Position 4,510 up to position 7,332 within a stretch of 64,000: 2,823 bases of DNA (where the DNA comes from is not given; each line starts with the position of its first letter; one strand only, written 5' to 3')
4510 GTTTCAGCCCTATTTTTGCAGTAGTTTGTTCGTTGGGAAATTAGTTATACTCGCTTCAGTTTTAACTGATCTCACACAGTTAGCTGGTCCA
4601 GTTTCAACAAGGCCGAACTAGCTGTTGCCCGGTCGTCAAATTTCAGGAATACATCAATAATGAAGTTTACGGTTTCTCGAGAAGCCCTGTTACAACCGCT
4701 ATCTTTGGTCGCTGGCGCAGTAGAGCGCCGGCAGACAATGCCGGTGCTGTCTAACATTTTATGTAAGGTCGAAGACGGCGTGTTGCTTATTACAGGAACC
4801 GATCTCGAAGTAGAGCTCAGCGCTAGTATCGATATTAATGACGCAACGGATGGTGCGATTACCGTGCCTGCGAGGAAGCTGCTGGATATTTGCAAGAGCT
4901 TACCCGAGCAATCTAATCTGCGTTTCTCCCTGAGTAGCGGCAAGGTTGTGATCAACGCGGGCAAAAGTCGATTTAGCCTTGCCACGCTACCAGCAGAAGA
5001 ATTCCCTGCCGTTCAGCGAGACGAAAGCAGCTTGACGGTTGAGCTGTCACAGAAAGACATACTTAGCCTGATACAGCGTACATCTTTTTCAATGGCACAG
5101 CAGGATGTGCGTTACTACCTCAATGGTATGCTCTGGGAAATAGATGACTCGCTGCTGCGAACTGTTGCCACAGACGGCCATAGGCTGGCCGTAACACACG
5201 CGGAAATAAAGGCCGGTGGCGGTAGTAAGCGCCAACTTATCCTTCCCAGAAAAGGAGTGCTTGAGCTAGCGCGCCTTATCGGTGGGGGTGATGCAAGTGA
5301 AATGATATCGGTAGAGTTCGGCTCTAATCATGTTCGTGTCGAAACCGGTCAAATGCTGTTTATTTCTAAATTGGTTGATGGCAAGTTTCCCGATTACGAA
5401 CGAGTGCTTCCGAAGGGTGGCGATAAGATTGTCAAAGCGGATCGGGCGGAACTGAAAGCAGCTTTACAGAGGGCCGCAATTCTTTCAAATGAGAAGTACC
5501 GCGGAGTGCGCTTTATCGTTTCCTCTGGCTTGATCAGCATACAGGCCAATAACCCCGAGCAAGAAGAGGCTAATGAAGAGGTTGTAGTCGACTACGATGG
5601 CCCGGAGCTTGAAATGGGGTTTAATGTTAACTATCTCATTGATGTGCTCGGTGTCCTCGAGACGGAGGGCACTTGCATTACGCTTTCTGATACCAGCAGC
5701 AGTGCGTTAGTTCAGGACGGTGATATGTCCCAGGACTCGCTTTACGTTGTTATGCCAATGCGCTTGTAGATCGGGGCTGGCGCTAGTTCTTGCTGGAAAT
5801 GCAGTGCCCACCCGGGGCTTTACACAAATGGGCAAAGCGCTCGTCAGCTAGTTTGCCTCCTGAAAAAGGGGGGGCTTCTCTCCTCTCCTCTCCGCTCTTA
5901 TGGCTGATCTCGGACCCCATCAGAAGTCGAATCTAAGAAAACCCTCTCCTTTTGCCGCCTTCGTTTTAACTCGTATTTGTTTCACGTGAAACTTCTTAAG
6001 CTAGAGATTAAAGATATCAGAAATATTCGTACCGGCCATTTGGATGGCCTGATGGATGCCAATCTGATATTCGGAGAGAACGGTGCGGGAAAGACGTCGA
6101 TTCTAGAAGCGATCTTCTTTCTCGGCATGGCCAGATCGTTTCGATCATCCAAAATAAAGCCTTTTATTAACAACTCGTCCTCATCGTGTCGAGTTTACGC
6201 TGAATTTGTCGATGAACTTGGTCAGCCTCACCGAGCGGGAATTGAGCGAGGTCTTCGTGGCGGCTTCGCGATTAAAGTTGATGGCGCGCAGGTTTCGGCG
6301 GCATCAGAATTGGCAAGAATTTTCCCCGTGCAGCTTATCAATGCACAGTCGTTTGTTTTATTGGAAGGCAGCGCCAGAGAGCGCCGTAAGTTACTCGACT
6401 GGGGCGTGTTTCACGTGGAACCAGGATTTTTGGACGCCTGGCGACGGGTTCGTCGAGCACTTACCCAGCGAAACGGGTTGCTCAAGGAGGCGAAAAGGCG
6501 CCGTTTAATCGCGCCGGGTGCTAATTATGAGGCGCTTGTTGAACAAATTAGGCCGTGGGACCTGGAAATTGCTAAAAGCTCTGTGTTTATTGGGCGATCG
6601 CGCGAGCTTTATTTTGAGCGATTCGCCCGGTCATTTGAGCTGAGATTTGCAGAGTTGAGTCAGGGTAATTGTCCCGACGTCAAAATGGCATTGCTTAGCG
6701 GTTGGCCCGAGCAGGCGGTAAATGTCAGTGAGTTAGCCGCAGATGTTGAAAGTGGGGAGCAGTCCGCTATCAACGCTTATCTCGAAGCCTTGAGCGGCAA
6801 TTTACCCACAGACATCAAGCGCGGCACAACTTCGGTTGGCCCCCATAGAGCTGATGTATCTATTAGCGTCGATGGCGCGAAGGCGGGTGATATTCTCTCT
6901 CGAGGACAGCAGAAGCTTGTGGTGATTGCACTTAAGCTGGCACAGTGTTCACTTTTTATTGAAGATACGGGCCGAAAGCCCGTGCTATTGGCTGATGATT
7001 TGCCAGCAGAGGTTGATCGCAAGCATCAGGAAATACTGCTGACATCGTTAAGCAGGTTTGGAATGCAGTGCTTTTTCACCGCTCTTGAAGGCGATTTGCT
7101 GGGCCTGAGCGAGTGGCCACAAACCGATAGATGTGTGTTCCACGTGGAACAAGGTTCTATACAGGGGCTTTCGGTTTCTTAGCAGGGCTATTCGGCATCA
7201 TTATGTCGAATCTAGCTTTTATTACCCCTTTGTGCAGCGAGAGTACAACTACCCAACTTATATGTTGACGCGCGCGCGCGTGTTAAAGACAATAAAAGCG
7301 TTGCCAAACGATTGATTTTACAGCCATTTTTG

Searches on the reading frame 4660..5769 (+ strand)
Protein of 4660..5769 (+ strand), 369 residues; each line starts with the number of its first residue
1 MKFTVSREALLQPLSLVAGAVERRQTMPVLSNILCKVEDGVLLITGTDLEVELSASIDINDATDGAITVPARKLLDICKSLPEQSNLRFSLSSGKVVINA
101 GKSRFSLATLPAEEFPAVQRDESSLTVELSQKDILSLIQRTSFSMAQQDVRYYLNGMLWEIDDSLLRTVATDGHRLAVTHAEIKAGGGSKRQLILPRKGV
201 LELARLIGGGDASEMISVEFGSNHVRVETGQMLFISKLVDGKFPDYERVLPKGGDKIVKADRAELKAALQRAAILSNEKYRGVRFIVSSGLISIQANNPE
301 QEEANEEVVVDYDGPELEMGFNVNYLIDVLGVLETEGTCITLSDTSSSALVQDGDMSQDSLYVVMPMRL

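Call 42: search_protein_families(library=pfam, proteins=[window:4660-5769:+], max_evalue=0.00001)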
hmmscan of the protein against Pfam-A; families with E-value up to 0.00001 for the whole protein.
window:4660-5769:+ (369 aa): 3 families
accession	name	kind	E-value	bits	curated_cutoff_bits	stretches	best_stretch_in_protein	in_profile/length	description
PF02767.21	DNA_pol3_beta_2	-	9.4e-41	139.2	27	1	129-245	2-116/116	DNA polymerase III beta subunit, central domain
PF00712.24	DNA_pol3_beta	-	2.2e-37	128.3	24.4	1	1-118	1-119/120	DNA polymerase III beta subunit, N-terminal domain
PF02768.20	DNA_pol3_beta_3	-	2.3e-34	118.2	27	1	248-368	2-121/121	DNA polymerase III beta subunit, C-terminal domain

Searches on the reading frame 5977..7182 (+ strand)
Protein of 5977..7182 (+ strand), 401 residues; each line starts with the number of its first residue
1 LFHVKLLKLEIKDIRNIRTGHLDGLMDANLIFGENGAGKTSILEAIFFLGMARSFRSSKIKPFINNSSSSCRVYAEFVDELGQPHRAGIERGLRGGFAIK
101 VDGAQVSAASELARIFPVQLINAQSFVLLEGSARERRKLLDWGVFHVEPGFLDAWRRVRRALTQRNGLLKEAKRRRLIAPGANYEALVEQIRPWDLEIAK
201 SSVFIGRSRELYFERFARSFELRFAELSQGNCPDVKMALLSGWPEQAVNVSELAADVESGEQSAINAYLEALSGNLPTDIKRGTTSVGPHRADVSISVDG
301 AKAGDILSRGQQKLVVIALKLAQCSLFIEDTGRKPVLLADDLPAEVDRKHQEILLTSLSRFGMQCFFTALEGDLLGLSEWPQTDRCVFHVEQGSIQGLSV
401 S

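Call 42: search_protein_families(library=pfam, proteins=[window:5977-7182:+], max_evalue=0.00001)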
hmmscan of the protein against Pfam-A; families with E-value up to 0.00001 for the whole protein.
window:5977-7182:+ (401 aa): 2 families
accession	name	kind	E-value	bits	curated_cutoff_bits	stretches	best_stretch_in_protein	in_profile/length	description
PF02463.25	SMC_N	-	1.6e-24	87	40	1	6-374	2-201/220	RecF/RecN/SMC N terminal domain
PF13476.12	AAA_23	-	9.5e-08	33.4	27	1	8-49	1-42/201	AAA domain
